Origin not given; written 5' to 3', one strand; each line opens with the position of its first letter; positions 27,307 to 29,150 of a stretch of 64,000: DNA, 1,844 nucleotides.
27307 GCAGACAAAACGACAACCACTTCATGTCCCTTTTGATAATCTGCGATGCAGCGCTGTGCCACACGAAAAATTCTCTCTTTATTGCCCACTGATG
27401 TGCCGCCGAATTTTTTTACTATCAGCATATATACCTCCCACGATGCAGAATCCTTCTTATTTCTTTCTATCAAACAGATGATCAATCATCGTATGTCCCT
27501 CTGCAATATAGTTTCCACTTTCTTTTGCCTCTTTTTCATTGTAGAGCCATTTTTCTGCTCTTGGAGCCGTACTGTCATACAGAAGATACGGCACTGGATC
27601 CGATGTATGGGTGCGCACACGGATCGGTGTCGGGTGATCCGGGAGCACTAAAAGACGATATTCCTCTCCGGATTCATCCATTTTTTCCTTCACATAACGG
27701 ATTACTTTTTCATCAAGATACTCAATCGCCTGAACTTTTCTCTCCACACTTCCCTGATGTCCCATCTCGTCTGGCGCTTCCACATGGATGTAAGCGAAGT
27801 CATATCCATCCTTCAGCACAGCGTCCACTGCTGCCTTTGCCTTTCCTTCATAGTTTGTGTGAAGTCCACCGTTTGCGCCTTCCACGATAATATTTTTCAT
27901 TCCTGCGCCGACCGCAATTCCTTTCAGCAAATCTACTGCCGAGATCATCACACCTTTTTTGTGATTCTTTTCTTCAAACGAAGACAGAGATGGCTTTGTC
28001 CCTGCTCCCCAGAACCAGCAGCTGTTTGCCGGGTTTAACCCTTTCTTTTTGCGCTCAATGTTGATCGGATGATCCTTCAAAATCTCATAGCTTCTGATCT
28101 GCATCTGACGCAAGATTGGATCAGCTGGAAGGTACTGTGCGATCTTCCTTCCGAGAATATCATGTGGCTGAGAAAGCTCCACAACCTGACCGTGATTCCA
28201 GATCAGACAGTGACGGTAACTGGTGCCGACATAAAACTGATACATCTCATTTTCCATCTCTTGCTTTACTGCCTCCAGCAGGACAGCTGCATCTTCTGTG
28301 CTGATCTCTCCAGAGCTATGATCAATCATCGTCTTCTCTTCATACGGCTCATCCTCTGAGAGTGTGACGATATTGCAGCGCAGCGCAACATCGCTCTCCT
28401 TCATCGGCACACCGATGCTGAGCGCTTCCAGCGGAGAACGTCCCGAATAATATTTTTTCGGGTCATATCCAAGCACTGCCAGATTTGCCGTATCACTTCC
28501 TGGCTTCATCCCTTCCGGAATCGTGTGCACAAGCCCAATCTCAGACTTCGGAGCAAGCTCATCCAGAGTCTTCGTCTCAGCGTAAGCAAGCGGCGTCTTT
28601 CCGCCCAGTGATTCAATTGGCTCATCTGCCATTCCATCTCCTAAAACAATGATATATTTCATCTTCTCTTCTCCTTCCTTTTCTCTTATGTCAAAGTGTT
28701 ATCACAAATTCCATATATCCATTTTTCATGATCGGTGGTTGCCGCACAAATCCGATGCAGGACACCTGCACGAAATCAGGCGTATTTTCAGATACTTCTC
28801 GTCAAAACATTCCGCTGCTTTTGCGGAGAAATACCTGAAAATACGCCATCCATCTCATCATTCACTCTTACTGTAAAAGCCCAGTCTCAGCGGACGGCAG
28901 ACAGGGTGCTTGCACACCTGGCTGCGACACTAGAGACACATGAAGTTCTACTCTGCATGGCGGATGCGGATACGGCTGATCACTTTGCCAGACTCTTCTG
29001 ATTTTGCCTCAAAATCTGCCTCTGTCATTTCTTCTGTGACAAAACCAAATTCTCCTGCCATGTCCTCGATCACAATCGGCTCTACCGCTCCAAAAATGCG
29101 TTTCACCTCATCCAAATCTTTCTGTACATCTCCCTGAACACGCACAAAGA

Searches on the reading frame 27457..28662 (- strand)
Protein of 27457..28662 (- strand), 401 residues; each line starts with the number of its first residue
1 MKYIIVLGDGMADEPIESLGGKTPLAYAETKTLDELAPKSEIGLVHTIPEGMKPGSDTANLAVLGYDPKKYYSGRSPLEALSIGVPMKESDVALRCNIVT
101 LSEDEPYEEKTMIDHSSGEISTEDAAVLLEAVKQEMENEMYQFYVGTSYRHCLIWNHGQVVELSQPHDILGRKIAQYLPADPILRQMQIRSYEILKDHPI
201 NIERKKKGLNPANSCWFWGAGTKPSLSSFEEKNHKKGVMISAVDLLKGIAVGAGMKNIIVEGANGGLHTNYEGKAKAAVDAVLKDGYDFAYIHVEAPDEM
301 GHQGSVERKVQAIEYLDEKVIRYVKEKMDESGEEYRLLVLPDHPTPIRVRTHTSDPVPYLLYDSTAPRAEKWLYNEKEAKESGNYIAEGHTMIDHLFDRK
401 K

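Call 32: find_homologous_proteins(query=window:27457-28662:-, max_evalue=1e-80)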
Query window:27457-28662:- (401 aa): 8000 proteins with E <= 1e-80 among 8000 candidates; the best 120 are listed.
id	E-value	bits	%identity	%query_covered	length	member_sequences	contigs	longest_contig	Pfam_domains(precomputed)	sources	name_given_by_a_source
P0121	7.9e-270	913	100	100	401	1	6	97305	PF10143.15,PF01676.24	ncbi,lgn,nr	ncbi:MAG: cofactor-independent phosphoglycerate mutase [Lachnospiraceae bacterium]|nr:cofactor-indep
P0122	2.1e-248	842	91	99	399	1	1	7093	PF10143.15,PF01676.24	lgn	-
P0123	4.5e-242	821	89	99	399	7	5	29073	PF10143.15,PF01676.24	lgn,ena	-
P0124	8.3e-241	817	88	99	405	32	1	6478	PF10143.15,PF01676.24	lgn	-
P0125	1.2e-220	751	82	99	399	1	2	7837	PF10143.15,PF01676.24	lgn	-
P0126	1.0e-219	748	82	99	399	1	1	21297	PF10143.15,PF01676.24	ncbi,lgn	-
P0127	2.3e-219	746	80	100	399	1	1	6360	PF10143.15,PF01676.24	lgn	-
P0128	2.3e-219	746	82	99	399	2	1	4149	PF10143.15,PF01676.24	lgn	-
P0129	4.3e-219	746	81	99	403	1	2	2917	PF10143.15,PF01676.24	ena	-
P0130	4.7e-218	742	79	100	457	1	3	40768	PF10143.15,PF01676.24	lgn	-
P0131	1.9e-217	740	79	100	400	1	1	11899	PF10143.15,PF01676.24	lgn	-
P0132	2.2e-217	740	79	100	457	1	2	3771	PF10143.15,PF01676.24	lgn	-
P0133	2.2e-217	740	79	100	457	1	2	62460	PF10143.15,PF01676.24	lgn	-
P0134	2.2e-217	740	79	100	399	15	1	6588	PF10143.15,PF01676.24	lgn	-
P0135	2.4e-217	740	80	100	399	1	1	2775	PF10143.15,PF01676.24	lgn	-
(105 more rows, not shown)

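Call 34: find_encoding_contigs(protein=P0122, flank=3000, max_places=3)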
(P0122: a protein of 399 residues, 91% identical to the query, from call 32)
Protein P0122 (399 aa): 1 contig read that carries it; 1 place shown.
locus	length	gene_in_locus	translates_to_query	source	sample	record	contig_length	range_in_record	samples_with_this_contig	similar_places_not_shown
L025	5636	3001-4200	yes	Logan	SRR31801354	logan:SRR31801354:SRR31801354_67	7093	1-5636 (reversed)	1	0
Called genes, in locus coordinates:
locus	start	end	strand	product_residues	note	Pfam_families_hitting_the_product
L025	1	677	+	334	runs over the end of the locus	PF03462:PCRF, PF00472:RF-1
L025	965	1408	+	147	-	PF13291:ACT_4, PF01842:ACT, PF13740:ACT_6 (weak)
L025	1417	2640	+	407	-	PF03447:NAD_binding_3, PF00742:Homoserine_dh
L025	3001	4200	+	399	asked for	PF01676:Metalloenzyme, PF10143:PhosphMutase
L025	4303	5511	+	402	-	PF00696:AA_kinase, PF01842:ACT, PF22468:ACT_9, PF13840:ACT_7, PF22468:ACT_9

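Call 35: find_encoding_contigs(protein=P0123, flank=3000, max_places=4)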
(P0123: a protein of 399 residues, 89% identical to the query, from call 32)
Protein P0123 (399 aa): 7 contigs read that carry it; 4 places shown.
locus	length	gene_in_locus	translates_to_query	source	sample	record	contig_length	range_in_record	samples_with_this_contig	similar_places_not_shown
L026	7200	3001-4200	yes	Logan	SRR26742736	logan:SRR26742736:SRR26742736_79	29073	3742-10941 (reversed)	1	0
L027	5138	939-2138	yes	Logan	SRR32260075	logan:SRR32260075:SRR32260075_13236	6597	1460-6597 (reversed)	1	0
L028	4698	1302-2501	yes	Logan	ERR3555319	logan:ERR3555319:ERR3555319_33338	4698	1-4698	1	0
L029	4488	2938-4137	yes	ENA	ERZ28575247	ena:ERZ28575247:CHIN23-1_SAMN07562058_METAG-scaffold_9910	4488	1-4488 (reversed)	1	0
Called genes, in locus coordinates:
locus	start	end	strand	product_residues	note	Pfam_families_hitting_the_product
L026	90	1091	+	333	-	PF03462:PCRF, PF00472:RF-1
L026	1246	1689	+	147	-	PF13291:ACT_4, PF01842:ACT, PF13740:ACT_6 (weak)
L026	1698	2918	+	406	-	PF03447:NAD_binding_3, PF00742:Homoserine_dh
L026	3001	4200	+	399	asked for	PF01676:Metalloenzyme, PF10143:PhosphMutase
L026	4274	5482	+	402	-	PF00696:AA_kinase, PF01842:ACT, PF22468:ACT_9, PF13840:ACT_7, PF22468:ACT_9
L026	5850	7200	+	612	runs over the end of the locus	PF10589:NADH_4Fe-4S, PF14691:Fer4_20, PF01262:AlaDh_PNT_C (faint), PF13738:Pyr_redox_3 (faint), PF01266:DAO (weak), PF07992:Pyr_redox_2, PF12831:FAD_oxidored (weak), PF13450:NAD_binding_8, +2 more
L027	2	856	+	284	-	?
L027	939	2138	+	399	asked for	PF01676:Metalloenzyme, PF10143:PhosphMutase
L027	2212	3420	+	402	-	PF00696:AA_kinase, PF01842:ACT, PF22468:ACT_9, PF13840:ACT_7, PF22468:ACT_9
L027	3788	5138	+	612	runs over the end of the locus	PF10589:NADH_4Fe-4S, PF14691:Fer4_20, PF01262:AlaDh_PNT_C (faint), PF13738:Pyr_redox_3 (faint), PF01266:DAO (weak), PF07992:Pyr_redox_2, PF12831:FAD_oxidored (weak), PF13450:NAD_binding_8, +2 more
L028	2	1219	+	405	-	?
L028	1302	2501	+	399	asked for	PF01676:Metalloenzyme, PF10143:PhosphMutase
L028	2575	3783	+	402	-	PF00696:AA_kinase, PF01842:ACT, PF22468:ACT_9, PF13840:ACT_7, PF22468:ACT_9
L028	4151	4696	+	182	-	?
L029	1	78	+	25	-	?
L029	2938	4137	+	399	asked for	PF01676:Metalloenzyme, PF10143:PhosphMutase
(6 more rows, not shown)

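Call 36: find_encoding_contigs(protein=P0121, flank=1500, max_places=8)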
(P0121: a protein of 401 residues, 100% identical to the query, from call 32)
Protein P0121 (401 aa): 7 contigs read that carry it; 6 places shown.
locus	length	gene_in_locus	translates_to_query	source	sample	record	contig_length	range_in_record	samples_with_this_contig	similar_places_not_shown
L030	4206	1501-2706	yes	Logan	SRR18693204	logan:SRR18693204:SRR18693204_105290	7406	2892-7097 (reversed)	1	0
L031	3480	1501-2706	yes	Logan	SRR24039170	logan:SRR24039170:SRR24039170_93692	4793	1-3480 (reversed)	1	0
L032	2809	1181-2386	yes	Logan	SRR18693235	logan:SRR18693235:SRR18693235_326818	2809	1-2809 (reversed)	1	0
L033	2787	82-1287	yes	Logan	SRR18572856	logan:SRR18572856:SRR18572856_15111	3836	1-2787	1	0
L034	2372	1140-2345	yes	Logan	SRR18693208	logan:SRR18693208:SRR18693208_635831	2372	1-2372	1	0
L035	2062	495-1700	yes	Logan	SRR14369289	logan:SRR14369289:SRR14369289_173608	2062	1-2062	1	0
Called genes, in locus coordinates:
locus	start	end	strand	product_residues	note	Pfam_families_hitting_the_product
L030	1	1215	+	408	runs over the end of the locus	PF03447:NAD_binding_3, PF00742:Homoserine_dh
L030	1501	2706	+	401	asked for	PF01676:Metalloenzyme, PF10143:PhosphMutase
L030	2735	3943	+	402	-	PF00696:AA_kinase, PF01842:ACT, PF22468:ACT_9, PF13840:ACT_7, PF22468:ACT_9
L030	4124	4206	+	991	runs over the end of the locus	?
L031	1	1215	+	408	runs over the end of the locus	PF03447:NAD_binding_3, PF00742:Homoserine_dh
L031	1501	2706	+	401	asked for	PF01676:Metalloenzyme, PF10143:PhosphMutase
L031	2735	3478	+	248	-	?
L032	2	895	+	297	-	?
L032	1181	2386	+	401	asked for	PF01676:Metalloenzyme, PF10143:PhosphMutase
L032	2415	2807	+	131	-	?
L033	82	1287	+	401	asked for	PF01676:Metalloenzyme, PF10143:PhosphMutase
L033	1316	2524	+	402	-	PF00696:AA_kinase, PF01842:ACT, PF22468:ACT_9, PF13840:ACT_7, PF22468:ACT_9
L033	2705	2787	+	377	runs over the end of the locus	?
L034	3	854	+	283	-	?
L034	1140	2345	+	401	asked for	PF01676:Metalloenzyme, PF10143:PhosphMutase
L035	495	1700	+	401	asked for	PF01676:Metalloenzyme, PF10143:PhosphMutase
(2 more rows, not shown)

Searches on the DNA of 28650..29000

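Call 7: search_rna_families(source=window, start=28650, end=29000, threshold=evalue, max_evalue=10, show_alignments=3)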
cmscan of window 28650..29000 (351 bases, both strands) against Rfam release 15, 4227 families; matches with E-value up to 10: 5.
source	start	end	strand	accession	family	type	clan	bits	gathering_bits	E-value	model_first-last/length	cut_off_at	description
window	28776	28850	-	RF03208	mir-1781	Gene; miRNA;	-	18.4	68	0.61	1-86/86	no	mir-1781 microRNA precursor family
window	28777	28847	-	RF00900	mir-255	Gene; miRNA;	-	16.7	50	3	1-59/59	no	mir-255 microRNA precursor family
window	28677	28735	-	RF00268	snoZ7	Gene; snRNA; snoRNA; CD-box;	CL00057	15.8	43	3.8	1-78/78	no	Small nucleolar RNA snoZ7/snoR77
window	28774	28851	-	RF00764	mir-191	Gene; miRNA;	-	12.5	54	7.6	1-91/91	no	mir-191 microRNA precursor family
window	28737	28857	-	RF02840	Ref68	Gene; sRNA;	-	10.4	44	6.5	1-124/124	no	Enterococcus sRNA 68 (Lacto-3 RNA)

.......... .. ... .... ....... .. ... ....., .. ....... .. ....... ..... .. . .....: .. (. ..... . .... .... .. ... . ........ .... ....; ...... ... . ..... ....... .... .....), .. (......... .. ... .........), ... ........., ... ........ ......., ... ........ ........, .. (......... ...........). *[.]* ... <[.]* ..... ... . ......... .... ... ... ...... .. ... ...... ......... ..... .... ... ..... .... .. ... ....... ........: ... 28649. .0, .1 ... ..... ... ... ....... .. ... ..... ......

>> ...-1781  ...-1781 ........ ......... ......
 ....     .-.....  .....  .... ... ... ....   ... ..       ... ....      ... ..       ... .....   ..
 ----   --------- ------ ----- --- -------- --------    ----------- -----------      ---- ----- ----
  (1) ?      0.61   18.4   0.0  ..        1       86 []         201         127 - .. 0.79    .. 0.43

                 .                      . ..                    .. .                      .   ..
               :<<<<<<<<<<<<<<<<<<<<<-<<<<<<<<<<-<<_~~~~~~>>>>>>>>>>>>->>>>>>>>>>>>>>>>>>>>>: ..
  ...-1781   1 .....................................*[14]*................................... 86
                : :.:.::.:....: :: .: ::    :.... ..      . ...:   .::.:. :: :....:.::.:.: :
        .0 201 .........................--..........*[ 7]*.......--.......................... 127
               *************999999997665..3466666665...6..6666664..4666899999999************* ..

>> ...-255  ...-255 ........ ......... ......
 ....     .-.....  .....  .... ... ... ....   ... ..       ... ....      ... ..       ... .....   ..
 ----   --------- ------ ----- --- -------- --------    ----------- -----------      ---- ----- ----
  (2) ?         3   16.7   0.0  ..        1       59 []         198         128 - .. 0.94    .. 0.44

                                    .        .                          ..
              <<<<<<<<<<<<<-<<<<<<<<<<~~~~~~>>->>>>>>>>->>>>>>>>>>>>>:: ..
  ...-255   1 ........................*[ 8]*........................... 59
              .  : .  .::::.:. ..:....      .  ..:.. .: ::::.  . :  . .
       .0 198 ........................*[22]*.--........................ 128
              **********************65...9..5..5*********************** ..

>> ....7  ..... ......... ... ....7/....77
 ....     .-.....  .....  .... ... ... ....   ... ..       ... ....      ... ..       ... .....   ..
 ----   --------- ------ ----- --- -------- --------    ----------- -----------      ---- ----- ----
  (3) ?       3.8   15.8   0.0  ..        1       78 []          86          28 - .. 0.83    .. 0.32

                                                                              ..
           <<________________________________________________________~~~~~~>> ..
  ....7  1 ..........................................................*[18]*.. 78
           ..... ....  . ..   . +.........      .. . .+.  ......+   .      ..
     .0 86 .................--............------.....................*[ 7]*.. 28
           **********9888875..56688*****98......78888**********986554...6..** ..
